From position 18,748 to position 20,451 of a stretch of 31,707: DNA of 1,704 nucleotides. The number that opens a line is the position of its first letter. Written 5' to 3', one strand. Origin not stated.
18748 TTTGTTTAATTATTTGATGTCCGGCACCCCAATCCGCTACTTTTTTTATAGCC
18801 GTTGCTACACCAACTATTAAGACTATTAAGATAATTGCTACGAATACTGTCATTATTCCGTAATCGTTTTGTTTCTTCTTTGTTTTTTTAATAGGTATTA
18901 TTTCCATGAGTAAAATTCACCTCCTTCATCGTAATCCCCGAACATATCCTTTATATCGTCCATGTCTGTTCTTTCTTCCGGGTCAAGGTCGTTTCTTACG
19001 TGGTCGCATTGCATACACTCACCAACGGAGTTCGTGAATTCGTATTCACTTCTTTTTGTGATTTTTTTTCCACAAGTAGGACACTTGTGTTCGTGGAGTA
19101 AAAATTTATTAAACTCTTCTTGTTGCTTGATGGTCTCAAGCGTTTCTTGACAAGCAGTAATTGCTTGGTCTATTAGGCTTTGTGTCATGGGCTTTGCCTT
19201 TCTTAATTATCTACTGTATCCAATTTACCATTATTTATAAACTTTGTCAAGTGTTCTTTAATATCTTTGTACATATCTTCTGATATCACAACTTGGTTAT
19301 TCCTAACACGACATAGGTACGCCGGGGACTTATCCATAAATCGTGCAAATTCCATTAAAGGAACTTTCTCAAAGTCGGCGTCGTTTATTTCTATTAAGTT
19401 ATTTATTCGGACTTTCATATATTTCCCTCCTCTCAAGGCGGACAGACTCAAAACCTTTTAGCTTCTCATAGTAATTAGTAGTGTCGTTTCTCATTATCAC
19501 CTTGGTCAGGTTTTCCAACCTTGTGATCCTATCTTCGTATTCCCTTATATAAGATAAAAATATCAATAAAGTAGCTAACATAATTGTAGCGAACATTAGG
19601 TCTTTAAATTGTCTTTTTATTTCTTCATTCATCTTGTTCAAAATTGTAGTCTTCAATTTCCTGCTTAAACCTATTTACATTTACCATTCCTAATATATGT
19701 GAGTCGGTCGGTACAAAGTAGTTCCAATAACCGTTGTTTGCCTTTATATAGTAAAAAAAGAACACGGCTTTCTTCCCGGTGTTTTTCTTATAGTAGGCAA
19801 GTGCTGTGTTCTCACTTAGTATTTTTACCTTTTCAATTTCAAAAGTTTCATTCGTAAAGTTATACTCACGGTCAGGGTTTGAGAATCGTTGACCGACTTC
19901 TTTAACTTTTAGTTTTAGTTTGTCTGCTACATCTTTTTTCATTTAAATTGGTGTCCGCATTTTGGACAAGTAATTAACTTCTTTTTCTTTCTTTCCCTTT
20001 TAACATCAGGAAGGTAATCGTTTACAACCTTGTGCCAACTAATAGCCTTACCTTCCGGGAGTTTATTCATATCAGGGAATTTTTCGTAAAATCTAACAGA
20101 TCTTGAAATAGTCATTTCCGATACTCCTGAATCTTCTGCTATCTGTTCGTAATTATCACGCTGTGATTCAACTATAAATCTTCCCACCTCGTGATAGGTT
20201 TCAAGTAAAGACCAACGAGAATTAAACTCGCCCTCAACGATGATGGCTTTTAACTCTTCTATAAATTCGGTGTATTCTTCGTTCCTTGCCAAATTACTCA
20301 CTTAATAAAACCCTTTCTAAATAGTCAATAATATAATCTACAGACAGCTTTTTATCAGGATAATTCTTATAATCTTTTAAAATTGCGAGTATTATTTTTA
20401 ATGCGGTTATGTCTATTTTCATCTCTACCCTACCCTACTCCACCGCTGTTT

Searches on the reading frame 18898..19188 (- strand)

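Call 11: search_protein_families(library=pfam, proteins=[window:18898-19188:-], max_evalue=0.01)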
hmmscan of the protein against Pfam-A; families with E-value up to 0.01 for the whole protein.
window:18898-19188:- (96 aa): 0 families

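Call 13: search_protein_families(library=phrogs, proteins=[window:18898-19188:-], max_evalue=0.001)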
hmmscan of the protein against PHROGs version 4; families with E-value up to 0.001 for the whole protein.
window:18898-19188:- (96 aa): 0 families

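Call 94: search_protein_families(library=ncbifam, proteins=[window:18898-19188:-], max_evalue=0.1)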
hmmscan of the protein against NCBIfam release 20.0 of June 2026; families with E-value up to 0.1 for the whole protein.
window:18898-19188:- (96 aa): 10 families
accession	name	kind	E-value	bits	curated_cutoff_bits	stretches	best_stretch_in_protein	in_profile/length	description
NF002572.0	PRK02224.1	equivalog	0.0022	16.3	1087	1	6-51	424-469/888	DNA double-strand break repair ATPase Rad50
TIGR02419.1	C4_traR_proteo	subfamily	0.0056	17.2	59.7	1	6-64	3-62/64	phage/conjugal plasmid C-4 type zinc finger protein, TraR family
NF011481.0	PRK14890.1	equivalog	0.022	14.8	61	1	10-61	9-56/61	putative Zn-ribbon RNA-binding protein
TIGR00280.1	eL43_euk_arch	equivalog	0.03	14.6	95.8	1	31-63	34-62/92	50S ribosomal protein L37Ae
NF041638.1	QRL_CxxC_CxxC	subfamily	0.033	14.8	65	1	12-61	56-101/102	RRQRL motif-containing zinc-binding protein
NF033497.1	rubre_like_arch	subfamily_domain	0.042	13.6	32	0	34-42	17-25/34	rubrerythrin-like domain-containing protein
NF003058.0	PRK03976.1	equivalog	0.051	13.5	87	1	30-63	33-62/91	50S ribosomal protein L37ae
NF002362.0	PRK01343.1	equivalog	0.062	13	79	1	27-52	12-36/66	DNA gyrase inhibitor YacG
NF040506.1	PG0870_Nterm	domain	0.076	13.2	50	0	33-58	11-42/56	PG0870-related protein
NF041035.1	Rad50_Halo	equivalog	0.091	11.1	1000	1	7-46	425-464/883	DNA double-strand break repair ATPase Rad50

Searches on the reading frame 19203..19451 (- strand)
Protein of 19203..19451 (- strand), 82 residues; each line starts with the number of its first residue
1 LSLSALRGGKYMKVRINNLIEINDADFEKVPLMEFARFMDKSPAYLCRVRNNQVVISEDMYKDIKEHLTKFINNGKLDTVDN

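Call 11: search_protein_families(library=pfam, proteins=[window:19203-19451:-], max_evalue=0.01)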
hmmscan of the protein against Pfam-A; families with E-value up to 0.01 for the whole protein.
window:19203-19451:- (82 aa): 0 families

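Call 13: search_protein_families(library=phrogs, proteins=[window:19203-19451:-], max_evalue=0.001)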
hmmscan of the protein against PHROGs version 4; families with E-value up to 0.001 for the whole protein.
window:19203-19451:- (82 aa): 0 families

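Call 93: search_solved_structures(query=window:19203-19451:-, max_evalue=1)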
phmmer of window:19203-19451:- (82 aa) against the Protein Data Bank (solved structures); distinct sequences matched with E-value up to 1: 2.
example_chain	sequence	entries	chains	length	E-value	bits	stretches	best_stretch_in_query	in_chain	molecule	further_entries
6avh_A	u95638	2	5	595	0.41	14.3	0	38-77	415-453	GH3.15 acyl acid amido synthetase | AtGH3.15 acyl acid amido synthetase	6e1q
2onf_A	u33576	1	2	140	0.9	13.2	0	5-52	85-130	Hypothetical protein Ta0195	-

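Call 94: search_protein_families(library=ncbifam, proteins=[window:19203-19451:-], max_evalue=0.1)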
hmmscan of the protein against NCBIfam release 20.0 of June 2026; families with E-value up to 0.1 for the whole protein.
window:19203-19451:- (82 aa): 0 families

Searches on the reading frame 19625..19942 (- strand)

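Call 11: search_protein_families(library=pfam, proteins=[window:19625-19942:-], max_evalue=0.01)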
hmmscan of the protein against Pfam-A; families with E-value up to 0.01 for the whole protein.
window:19625-19942:- (105 aa): 0 families

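Call 13: search_protein_families(library=phrogs, proteins=[window:19625-19942:-], max_evalue=0.001)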
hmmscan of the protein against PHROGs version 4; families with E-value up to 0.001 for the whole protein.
window:19625-19942:- (105 aa): 0 families

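Call 94: search_protein_families(library=ncbifam, proteins=[window:19625-19942:-], max_evalue=0.1)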
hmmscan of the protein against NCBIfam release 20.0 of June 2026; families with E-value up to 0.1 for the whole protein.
window:19625-19942:- (105 aa): 2 families
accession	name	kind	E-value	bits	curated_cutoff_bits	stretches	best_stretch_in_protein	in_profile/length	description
NF041245.1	T6SS_IglE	equivalog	0.052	13.6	75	1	42-89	77-124/131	type VI secretion system lipoprotein IglE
TIGR02254.1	YjjG_YfnB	equivalog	0.087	12.3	159.9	0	48-105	25-81/223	YjjG family noncanonical pyrimidine nucleotidase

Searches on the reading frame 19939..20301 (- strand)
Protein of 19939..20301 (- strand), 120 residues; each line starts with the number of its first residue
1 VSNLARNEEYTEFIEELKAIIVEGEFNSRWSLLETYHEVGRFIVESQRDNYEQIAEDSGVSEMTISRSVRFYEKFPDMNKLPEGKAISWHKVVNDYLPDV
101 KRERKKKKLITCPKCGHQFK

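Call 11: search_protein_families(library=pfam, proteins=[window:19939-20301:-], max_evalue=0.01)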
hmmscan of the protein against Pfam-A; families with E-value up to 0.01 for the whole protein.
window:19939-20301:- (120 aa): 1 family
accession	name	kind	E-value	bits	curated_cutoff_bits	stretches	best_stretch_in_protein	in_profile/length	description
PF17761.7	DUF1016_N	-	0.0063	17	32.8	0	35-93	24-98/137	DUF1016 N-terminal domain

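Call 13: search_protein_families(library=phrogs, proteins=[window:19939-20301:-], max_evalue=0.001)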
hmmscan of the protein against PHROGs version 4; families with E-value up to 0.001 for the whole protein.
window:19939-20301:- (120 aa): 0 families

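Call 92: search_solved_structures(query=window:19939-20301:-, max_evalue=1)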
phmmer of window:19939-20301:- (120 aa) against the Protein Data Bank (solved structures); distinct sequences matched with E-value up to 1: 5.
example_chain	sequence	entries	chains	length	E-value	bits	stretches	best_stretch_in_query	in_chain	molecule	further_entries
9koh_K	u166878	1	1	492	0.005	20.2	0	38-106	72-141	RB binding protein 4, chromatin remodeling factor,Histone-binding protein RBBP4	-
5jbr_A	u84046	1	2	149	0.25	14.7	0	22-72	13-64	Uncharacterized protein Bcav_2135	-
4ntd_A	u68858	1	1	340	0.29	14.5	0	39-66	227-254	Thioredoxin reductase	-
2asr_A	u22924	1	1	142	0.49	13.7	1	23-88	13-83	ASPARTATE RECEPTOR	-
4z9h_A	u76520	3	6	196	0.71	13.2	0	22-88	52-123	Methyl-accepting chemotaxis protein II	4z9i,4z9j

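Call 94: search_protein_families(library=ncbifam, proteins=[window:19939-20301:-], max_evalue=0.1)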
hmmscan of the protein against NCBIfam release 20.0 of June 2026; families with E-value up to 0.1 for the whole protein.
window:19939-20301:- (120 aa): 4 families
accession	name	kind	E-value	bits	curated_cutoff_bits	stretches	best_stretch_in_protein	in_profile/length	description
NF038384.1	zinc_YnfU_fam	subfamily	0.0092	15.5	36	1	99-118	6-25/52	YnfU family zinc-binding protein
TIGR02531.1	yecD_yerC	hypoth_equivalog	0.022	15.2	42.2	1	5-70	16-72/88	YerC/YecD family TrpR-related protein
TIGR04165.1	methano_modCys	hypoth_equivalog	0.057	13.7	60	0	99-119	26-46/50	TIGR04165 family Cys-rich peptide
TIGR02937.1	sigma70-ECF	superfamily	0.083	12.5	42.9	0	49-70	134-155/165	sigma-70 family RNA polymerase sigma factor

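Call 96: find_homologous_proteins(query=window:19939-20301:-, max_evalue=0.001)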
Query window:19939-20301:- (120 aa): 20 proteins with E <= 0.001 among 24 candidates.
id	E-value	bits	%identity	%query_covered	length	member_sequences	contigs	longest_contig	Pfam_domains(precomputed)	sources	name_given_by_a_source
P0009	1.3e-74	266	99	100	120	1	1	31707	-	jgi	-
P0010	2.7e-65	236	83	99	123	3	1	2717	-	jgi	jgi:hypothetical protein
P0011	9.1e-45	169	81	74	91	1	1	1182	-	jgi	jgi:ssDNA-binding Zn-finger/Zn-ribbon topoisomerase 1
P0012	6.3e-44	167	65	94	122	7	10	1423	-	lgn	-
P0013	1.9e-43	165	63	94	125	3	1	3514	-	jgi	jgi:preprotein translocase subunit SecA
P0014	3.7e-33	132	56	93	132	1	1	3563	-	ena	-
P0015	3.1e-32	129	52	95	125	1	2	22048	-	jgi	jgi:hypothetical protein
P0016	2.1e-30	123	57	94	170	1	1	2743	-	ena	-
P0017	3.9e-27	113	52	96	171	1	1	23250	-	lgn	-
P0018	5.1e-27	112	52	98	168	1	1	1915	-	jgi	jgi:hypothetical protein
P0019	3.6e-25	106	43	98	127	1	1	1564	-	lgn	-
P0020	2.8e-24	103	47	87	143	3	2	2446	PF17761.8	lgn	-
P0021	1.3e-20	91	42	83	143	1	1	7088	-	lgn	-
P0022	1.0e-19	89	44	90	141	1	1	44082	-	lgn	-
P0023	1.4e-18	85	45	75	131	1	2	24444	-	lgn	-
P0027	1.4e-16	78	37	92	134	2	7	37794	-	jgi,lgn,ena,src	-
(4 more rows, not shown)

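Call 97: find_encoding_contigs(protein=P0015, flank=3500, max_places=3)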
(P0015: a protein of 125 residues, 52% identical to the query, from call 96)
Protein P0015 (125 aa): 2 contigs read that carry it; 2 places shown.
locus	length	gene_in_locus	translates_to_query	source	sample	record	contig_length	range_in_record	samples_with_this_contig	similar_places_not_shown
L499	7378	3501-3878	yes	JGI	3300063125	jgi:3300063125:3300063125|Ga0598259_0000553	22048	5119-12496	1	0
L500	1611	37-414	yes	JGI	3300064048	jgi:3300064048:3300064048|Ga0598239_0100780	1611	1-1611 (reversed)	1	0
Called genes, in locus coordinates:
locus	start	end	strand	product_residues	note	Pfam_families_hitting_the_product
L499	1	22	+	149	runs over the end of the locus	-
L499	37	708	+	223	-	PF01510:Amidase_2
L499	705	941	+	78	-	-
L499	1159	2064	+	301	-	PF00149:Metallophos (weak), PF12850:Metallophos_2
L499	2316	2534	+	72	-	PF08765:Mor (weak)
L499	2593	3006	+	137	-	-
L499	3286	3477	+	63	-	-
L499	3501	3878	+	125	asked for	-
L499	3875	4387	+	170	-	-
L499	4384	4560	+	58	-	-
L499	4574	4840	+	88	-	-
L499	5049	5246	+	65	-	-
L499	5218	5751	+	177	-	-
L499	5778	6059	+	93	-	-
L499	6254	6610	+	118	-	-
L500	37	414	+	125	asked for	-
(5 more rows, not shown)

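Call 98: find_encoding_contigs(protein=P0017, flank=3500, max_places=3)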
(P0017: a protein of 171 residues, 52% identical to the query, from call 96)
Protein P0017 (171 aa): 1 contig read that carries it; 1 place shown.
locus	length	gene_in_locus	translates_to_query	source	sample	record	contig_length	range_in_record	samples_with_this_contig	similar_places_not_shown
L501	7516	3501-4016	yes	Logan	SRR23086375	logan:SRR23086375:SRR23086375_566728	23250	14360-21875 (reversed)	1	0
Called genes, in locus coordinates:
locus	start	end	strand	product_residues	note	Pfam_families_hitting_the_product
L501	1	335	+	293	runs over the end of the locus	PF01183:Glyco_hydro_25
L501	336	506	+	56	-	-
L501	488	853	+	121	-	-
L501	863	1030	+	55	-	-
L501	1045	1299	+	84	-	-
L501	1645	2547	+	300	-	PF00149:Metallophos, PF12850:Metallophos_2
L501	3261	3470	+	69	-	-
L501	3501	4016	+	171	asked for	-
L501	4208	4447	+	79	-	-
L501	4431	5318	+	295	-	PF05443:ROS_MUCR (weak), PF18780:HNH_repeat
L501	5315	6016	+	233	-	-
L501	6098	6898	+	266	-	PF01145:Band_7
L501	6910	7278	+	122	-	-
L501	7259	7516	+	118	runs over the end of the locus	-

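Call 99: find_encoding_contigs(protein=P0014, flank=3500, max_places=3)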
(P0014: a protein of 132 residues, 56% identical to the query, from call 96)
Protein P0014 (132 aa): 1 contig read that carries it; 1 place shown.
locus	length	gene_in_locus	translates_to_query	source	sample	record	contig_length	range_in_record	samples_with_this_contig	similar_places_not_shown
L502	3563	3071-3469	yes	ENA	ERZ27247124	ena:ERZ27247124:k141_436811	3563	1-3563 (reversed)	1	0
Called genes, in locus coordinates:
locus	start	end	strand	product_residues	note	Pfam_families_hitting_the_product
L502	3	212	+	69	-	?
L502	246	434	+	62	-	-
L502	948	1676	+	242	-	-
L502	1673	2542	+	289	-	PF13481:AAA_25, PF03796:DnaB_C (weak), PF06745:ATPase (faint), PF03796:DnaB_C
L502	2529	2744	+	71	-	-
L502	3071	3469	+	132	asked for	-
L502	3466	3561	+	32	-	?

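Call 106: find_encoding_contigs(protein=P0027, flank=3500, max_places=4)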
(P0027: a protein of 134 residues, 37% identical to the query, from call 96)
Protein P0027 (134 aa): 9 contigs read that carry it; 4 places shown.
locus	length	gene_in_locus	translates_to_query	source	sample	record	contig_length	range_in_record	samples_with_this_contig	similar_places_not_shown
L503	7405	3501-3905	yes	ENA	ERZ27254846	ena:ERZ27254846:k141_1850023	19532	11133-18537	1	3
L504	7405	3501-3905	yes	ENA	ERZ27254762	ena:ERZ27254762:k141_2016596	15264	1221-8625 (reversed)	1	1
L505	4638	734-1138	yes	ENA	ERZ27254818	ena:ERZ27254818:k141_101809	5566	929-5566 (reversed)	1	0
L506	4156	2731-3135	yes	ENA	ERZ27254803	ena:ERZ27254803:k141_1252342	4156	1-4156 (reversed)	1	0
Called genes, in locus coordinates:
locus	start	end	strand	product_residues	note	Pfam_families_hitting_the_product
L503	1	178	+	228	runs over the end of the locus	-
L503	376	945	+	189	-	-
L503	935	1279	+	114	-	-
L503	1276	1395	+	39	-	-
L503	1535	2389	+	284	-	-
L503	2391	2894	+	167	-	-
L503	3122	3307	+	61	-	-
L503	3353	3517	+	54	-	-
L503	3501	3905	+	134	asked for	-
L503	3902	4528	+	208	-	-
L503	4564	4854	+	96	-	-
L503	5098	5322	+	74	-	-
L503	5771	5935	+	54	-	-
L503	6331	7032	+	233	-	-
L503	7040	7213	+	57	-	-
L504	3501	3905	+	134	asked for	-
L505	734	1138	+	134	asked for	-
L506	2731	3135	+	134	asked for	-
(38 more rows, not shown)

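Call 108: predict_structure(alignment_id=A9)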
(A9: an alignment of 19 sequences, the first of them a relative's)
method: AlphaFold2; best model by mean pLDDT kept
length: 120 residues; sequences in the alignment: 19
mean_pLDDT: 86.6   pTM: 0.73
mean pLDDT of the five models: 86.6, 86.4, 84.9, 84.4, 84.1
residues with pLDDT >= 90: 80; 70-90: 22; 50-70: 12; < 50: 6
segments of 3 or more residues with pLDDT < 50: 102-105
pLDDT, mean of each block of 10 residues (from residue 1): 72 96 81 95 94 95 95 96 93 86 55 81
secondary structure, 60 per line:
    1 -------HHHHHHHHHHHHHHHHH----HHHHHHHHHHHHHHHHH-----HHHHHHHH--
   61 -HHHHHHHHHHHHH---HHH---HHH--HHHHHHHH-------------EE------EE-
elements in order: H8-24 H29-45 H51-58 H62-74 H89-96

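Call 110: fold_search(model_id=the predicted structure, library=pdb)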
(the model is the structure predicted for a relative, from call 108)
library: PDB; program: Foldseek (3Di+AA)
matches with E <= 10: 482; with E <= 0.001: 0
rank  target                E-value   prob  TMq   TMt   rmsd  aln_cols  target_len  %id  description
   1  7bhy_B                1.1e+00  0.54  0.28  0.52   3.0        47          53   28  DNA-binding domain of DeoR in complex with the DNA operator (released 2021-11-10)
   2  7bhy_C                1.1e+00  0.44  0.29  0.51   5.7        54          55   26  DNA-binding domain of DeoR in complex with the DNA operator (released 2021-11-10)
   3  7oyk_AAA              1.1e+00  0.23  0.31  0.38  15.4       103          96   16  DNA-binding domain of CggR in complex with the DNA operator (released 2021-11-10)
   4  9r2z_A                1.2e+00  0.63  0.38  0.53   4.5        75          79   11  RptR transcriptional repressor (released 2025-07-23)
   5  5duk_B                1.3e+00  0.35  0.29  0.46  10.5        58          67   26  N-terminal structure of putative DNA binding transcription factor from Thermoplasmatales archaeon SCGC AB-539-N05 (released 2015-10-07)
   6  8qa9_C                1.4e+00  0.15  0.27  0.30  12.3       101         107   17  Crystal structure of the RK2 plasmid encoded co-complex of the C-terminally truncated transcriptional repressor protei (released 2024-02-21)
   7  2j37_W                1.4e+00  0.14  0.24  0.08  12.1       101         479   21  MODEL OF MAMMALIAN SRP BOUND TO 80S RNCS (released 2006-11-08)
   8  7bhy_A                1.4e+00  0.47  0.27  0.48   4.7        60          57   20  DNA-binding domain of DeoR in complex with the DNA operator (released 2021-11-10)
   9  9r2z_B                1.6e+00  0.63  0.38  0.52   3.1        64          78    9  RptR transcriptional repressor (released 2025-07-23)
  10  8wak_R                1.6e+00  0.18  0.24  0.12  10.4        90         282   16  Structure of transcribing complex 2 (TC2), the initially transcribing complex with Pol II positioned 2nt downstream of (released 2023-12-06)
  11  4em0                  1.7e+00  0.18  0.27  0.23   9.9        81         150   12  staphylococcus aureus MarR in complex with salicylate and kanamycin (released 2013-04-17)
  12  5cm3_B                1.7e+00  0.15  0.29  0.35  10.5        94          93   19  Crystal Structure of KorA, a plasmid-encoded, global transcription regulator (released 2016-04-06)
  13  8r7y_A                1.8e+00  0.30  0.31  0.13   9.0        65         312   20  Deoxyribonucleoside regulator DeoR in complex with the DNA operator (released 2024-06-19)
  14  8r7y_B                1.9e+00  0.47  0.28  0.12   2.3        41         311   27  Deoxyribonucleoside regulator DeoR in complex with the DNA operator (released 2024-06-19)
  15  5jbr_A                1.9e+00  0.21  0.26  0.23   6.2        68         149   19  Crystal structure of uncharacterized protein Bcav_2135 from Beutenbergia cavernae (released 2016-04-20)
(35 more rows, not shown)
